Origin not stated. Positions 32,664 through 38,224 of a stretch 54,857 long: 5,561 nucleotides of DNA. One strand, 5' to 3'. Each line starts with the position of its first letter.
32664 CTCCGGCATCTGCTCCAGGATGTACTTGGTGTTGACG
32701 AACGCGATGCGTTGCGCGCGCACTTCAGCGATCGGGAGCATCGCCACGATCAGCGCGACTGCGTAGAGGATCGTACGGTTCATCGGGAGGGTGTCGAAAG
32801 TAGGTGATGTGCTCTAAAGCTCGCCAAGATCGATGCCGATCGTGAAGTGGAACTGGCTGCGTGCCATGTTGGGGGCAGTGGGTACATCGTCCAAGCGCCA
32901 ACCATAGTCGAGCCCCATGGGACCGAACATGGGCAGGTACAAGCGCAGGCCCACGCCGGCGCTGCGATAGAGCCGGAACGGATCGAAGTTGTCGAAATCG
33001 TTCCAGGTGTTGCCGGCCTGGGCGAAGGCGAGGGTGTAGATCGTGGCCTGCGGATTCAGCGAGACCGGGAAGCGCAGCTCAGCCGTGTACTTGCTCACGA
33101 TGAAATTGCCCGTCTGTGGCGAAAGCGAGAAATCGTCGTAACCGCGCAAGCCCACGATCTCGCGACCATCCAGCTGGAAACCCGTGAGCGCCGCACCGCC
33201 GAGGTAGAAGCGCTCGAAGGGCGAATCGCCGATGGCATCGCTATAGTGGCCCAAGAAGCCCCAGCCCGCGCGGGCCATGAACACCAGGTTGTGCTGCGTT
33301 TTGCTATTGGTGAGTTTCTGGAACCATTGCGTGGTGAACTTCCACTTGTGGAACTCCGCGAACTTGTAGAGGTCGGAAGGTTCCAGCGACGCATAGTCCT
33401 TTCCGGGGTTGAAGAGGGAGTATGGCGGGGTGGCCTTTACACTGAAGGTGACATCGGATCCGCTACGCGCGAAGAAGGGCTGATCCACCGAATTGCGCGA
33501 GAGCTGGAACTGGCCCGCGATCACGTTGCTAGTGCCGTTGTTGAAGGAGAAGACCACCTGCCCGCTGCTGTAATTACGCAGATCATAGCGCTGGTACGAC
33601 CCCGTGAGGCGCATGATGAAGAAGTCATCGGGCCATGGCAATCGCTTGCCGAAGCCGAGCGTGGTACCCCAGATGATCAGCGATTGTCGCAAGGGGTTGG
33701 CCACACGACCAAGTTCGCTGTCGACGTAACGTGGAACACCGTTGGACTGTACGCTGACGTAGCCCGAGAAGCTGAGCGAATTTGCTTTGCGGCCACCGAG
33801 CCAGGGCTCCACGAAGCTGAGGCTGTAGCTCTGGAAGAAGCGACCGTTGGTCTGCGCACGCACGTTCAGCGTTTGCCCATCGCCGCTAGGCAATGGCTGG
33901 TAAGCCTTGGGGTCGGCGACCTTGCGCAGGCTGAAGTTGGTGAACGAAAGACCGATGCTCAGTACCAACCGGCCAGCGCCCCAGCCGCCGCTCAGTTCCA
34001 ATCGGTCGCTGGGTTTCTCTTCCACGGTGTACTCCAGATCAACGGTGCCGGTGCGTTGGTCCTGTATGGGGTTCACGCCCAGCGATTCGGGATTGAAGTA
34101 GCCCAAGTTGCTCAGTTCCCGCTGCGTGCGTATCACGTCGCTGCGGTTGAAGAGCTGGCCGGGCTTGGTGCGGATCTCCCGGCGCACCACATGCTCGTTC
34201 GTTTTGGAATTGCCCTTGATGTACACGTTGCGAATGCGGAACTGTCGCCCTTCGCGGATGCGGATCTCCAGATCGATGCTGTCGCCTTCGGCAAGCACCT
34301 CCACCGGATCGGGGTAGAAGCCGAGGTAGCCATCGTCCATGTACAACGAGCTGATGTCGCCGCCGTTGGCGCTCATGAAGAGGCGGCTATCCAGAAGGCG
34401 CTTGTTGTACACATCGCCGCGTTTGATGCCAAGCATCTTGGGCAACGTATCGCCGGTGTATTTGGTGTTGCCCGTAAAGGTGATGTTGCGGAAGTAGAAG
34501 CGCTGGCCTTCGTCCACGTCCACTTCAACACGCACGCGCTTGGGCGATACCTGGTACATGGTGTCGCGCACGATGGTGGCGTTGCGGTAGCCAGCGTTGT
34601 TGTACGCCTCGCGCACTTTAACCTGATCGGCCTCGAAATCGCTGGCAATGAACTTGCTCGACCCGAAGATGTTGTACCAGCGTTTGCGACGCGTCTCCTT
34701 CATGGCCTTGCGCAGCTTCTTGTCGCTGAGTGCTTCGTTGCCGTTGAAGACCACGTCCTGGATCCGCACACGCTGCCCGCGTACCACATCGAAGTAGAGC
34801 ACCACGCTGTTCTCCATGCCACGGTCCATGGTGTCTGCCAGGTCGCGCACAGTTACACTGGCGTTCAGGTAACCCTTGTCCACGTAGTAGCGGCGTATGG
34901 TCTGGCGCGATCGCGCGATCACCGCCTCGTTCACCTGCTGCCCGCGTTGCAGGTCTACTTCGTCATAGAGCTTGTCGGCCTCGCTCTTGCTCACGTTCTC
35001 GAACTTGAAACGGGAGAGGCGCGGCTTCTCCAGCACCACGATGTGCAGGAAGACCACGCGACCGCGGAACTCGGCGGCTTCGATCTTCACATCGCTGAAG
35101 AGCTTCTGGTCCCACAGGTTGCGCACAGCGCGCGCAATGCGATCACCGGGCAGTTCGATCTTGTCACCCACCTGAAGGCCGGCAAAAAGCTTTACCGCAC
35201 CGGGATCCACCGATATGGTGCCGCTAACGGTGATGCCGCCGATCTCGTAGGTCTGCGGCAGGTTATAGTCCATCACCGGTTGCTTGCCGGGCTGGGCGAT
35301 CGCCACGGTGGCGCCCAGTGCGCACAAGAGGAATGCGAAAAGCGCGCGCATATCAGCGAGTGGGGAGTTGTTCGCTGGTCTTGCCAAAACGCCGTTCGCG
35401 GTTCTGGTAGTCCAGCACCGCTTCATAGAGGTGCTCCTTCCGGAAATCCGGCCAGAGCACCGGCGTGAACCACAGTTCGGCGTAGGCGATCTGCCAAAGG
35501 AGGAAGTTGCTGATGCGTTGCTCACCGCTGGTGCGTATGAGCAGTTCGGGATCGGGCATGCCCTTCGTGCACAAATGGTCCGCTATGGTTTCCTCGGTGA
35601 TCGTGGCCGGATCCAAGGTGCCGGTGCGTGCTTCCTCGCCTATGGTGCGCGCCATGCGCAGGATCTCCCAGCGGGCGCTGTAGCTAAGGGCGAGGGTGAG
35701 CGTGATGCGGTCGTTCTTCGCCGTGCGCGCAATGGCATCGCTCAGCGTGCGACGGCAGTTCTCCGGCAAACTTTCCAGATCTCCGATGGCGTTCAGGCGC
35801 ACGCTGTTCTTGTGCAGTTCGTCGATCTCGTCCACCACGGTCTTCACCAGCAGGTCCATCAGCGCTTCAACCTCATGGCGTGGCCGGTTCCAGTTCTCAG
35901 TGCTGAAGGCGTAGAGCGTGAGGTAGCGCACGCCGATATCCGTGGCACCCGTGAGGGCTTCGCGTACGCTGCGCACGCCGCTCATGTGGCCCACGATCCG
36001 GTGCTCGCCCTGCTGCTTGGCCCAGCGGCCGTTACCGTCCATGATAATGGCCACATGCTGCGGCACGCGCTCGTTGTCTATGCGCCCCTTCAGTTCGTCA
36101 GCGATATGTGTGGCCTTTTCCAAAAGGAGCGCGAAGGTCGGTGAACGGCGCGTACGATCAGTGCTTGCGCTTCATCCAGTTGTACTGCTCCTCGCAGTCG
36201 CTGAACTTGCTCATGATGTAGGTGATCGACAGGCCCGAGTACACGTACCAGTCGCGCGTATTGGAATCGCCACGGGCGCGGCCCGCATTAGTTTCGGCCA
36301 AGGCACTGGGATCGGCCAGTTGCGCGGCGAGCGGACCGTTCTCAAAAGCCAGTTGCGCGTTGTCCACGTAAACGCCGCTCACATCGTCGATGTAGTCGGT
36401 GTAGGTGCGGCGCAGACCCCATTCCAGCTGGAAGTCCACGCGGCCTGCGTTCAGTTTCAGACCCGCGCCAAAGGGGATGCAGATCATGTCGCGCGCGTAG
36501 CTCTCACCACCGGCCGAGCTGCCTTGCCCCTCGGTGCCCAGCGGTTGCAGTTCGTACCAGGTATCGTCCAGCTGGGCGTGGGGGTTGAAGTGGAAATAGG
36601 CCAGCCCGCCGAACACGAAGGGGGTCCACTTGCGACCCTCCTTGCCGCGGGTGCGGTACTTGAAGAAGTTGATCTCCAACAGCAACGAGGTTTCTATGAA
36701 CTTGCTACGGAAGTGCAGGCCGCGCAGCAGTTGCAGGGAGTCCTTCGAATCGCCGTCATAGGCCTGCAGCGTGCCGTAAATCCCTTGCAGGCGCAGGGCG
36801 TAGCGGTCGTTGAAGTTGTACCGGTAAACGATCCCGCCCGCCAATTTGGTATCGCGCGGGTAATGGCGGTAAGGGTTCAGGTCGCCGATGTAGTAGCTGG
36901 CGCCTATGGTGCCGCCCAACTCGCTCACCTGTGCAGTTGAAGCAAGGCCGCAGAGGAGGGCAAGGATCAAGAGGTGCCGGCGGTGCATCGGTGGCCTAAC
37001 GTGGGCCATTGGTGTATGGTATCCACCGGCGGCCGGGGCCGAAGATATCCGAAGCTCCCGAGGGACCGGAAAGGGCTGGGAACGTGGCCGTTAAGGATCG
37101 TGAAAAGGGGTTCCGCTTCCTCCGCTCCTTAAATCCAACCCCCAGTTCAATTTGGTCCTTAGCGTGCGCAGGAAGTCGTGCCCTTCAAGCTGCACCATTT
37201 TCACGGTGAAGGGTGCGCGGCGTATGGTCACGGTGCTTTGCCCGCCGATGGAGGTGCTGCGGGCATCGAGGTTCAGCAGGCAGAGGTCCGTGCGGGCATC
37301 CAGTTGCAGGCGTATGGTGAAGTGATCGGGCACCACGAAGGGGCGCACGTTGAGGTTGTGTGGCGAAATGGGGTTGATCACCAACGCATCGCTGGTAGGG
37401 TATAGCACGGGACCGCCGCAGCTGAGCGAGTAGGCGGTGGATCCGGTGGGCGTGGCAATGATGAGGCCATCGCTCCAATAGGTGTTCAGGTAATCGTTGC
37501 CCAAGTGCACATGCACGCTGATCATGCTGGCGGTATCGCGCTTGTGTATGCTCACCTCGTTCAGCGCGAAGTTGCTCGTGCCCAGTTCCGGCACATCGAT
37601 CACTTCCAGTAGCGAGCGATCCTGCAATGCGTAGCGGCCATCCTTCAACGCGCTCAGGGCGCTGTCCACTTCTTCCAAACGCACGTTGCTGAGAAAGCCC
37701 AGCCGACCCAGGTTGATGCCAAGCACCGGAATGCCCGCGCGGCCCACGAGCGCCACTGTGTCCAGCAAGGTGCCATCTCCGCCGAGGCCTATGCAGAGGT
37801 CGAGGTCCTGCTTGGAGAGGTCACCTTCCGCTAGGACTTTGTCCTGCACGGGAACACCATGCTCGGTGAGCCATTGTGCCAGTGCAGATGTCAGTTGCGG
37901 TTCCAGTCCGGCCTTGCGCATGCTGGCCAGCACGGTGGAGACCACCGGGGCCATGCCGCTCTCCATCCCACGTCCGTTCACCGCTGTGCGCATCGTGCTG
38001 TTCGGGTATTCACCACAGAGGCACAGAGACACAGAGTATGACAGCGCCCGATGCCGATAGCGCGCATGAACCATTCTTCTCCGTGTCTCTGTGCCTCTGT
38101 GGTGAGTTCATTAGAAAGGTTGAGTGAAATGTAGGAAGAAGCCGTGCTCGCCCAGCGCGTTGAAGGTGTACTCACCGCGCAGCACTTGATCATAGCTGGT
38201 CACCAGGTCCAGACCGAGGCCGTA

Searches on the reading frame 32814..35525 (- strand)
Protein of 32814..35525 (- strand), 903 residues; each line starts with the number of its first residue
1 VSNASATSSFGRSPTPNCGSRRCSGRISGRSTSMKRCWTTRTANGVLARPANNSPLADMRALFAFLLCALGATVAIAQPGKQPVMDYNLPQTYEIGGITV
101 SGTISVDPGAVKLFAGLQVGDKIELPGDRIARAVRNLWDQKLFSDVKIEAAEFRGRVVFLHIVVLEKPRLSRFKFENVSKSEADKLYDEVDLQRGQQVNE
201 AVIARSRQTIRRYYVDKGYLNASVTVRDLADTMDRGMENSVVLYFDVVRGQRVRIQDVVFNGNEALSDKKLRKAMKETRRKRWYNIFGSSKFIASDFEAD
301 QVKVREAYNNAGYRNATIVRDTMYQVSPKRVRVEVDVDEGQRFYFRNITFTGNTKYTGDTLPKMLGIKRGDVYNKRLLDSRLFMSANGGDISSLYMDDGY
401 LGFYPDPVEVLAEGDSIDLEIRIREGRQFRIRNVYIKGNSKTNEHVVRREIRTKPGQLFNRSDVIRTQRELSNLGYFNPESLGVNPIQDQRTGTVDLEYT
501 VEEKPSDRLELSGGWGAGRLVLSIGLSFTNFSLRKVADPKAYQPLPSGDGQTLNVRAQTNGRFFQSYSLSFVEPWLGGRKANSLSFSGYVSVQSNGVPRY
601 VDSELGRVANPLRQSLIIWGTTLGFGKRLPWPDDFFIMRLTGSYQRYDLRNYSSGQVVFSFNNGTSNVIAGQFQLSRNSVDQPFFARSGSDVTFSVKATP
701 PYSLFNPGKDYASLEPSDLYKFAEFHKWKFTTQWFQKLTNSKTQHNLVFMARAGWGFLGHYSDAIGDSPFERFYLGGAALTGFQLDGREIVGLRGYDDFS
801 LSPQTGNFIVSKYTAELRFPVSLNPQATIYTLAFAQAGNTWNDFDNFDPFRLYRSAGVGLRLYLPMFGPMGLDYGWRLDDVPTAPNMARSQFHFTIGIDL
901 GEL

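Call 48: search_protein_families(library=pfam, proteins=[window:32814-35525:-], max_evalue=0.001)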
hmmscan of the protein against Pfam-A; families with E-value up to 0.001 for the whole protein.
window:32814-35525:- (903 aa): 3 families
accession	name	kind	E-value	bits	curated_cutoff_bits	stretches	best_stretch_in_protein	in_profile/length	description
PF07244.20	POTRA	-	2.5e-44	150.3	21.3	4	430-504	2-79/79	Surface antigen variable number repeat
PF08479.16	POTRA_2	-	1.4e-05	25.3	24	0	170-227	3-60/76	POTRA domain, ShlB-type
PF08478.15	POTRA_1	-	0.00012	22.7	23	0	429-471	1-43/69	POTRA domain, FtsQ-type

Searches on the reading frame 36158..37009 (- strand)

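Call 48: search_protein_families(library=pfam, proteins=[window:36158-37009:-], max_evalue=0.001)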
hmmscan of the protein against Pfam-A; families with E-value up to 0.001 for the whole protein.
window:36158-37009:- (283 aa): 1 family
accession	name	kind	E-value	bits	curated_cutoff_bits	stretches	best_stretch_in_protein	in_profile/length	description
PF19573.5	DUF6089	-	3e-28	99.2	23.2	1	13-210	5-185/226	Domain of unknown function (DUF6089)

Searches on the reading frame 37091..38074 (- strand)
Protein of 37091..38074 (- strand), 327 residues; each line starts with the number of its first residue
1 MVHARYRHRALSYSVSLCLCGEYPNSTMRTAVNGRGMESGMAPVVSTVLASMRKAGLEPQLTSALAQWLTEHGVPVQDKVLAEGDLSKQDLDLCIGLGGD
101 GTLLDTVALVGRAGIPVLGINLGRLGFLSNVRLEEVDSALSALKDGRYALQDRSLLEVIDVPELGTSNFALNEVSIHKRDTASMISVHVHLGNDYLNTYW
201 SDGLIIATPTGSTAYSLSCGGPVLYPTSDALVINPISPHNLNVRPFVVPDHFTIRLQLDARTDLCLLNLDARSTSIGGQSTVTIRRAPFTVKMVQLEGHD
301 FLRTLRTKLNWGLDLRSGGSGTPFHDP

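Call 48: search_protein_families(library=pfam, proteins=[window:37091-38074:-], max_evalue=0.001)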
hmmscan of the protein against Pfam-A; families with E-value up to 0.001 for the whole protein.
window:37091-38074:- (327 aa): 2 families
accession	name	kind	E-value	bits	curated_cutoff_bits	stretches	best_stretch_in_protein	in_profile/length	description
PF20143.4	NAD_kinase_C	-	3.5e-27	95.1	23.7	1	171-295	1-125/126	ATP-NAD kinase C-terminal domain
PF01513.26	NAD_kinase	-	3.9e-16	60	25.5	1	85-148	67-130/130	ATP-NAD kinase N-terminal domain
